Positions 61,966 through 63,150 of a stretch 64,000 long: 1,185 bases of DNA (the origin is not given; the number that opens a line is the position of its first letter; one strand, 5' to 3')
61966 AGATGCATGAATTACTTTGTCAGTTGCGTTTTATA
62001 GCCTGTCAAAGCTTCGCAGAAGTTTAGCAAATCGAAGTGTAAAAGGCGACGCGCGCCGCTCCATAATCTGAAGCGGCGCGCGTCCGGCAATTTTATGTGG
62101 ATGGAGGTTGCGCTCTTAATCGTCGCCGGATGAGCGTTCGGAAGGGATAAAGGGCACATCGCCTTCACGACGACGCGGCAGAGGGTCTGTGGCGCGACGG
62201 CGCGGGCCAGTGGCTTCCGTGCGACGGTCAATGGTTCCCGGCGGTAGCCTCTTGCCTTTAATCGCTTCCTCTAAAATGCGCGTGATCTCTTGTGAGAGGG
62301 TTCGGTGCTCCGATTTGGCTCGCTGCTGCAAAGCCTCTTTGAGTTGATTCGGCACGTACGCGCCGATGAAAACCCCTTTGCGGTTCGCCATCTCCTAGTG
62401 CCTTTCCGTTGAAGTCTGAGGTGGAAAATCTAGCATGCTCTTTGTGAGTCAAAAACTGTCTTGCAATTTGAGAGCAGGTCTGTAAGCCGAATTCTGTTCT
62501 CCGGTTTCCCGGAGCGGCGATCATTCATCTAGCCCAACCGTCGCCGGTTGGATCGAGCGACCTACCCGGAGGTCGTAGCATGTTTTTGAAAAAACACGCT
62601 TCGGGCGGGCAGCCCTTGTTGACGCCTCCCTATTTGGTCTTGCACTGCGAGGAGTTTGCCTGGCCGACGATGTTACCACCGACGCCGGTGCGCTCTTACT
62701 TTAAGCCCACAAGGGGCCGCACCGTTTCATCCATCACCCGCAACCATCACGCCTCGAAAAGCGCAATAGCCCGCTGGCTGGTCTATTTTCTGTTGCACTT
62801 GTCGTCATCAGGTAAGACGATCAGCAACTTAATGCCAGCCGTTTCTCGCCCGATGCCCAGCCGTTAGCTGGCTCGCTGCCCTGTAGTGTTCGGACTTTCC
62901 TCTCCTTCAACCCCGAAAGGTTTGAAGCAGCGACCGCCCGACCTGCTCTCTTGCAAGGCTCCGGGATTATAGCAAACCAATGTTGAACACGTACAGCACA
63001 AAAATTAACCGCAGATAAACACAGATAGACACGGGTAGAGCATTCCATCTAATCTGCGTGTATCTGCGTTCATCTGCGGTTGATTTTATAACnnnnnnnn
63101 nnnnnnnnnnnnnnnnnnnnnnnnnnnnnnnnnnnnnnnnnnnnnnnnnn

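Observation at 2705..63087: About 25 long hairpins with heptad-periodic (STRR-like) arms occupy nearly every gene or operon boundary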

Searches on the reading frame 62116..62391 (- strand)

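Call 27: search_protein_families(library=ncbifam, proteins=[window:62116-62391:-], max_evalue=0.01)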
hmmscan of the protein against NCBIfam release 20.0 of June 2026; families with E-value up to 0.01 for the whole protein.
window:62116-62391:- (91 aa): 1 family
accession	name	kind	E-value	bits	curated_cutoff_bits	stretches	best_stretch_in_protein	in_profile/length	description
NF041793.1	ORF56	equivalog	0.009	16.1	50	0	7-33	1-27/39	ORF56 family plasmid copy control protein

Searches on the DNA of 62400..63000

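Call 77: search_rna_families(source=window, start=62400, end=63000, threshold=gathering, show_alignments=1)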
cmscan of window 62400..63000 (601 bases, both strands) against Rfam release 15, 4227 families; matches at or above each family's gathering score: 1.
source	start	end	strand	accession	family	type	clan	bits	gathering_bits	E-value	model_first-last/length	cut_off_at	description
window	62467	62949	-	RF00010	RNaseP_bact_a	Gene; ribozyme;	CL00002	254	100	1.3e-83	1-367/367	no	Bacterial RNase P class A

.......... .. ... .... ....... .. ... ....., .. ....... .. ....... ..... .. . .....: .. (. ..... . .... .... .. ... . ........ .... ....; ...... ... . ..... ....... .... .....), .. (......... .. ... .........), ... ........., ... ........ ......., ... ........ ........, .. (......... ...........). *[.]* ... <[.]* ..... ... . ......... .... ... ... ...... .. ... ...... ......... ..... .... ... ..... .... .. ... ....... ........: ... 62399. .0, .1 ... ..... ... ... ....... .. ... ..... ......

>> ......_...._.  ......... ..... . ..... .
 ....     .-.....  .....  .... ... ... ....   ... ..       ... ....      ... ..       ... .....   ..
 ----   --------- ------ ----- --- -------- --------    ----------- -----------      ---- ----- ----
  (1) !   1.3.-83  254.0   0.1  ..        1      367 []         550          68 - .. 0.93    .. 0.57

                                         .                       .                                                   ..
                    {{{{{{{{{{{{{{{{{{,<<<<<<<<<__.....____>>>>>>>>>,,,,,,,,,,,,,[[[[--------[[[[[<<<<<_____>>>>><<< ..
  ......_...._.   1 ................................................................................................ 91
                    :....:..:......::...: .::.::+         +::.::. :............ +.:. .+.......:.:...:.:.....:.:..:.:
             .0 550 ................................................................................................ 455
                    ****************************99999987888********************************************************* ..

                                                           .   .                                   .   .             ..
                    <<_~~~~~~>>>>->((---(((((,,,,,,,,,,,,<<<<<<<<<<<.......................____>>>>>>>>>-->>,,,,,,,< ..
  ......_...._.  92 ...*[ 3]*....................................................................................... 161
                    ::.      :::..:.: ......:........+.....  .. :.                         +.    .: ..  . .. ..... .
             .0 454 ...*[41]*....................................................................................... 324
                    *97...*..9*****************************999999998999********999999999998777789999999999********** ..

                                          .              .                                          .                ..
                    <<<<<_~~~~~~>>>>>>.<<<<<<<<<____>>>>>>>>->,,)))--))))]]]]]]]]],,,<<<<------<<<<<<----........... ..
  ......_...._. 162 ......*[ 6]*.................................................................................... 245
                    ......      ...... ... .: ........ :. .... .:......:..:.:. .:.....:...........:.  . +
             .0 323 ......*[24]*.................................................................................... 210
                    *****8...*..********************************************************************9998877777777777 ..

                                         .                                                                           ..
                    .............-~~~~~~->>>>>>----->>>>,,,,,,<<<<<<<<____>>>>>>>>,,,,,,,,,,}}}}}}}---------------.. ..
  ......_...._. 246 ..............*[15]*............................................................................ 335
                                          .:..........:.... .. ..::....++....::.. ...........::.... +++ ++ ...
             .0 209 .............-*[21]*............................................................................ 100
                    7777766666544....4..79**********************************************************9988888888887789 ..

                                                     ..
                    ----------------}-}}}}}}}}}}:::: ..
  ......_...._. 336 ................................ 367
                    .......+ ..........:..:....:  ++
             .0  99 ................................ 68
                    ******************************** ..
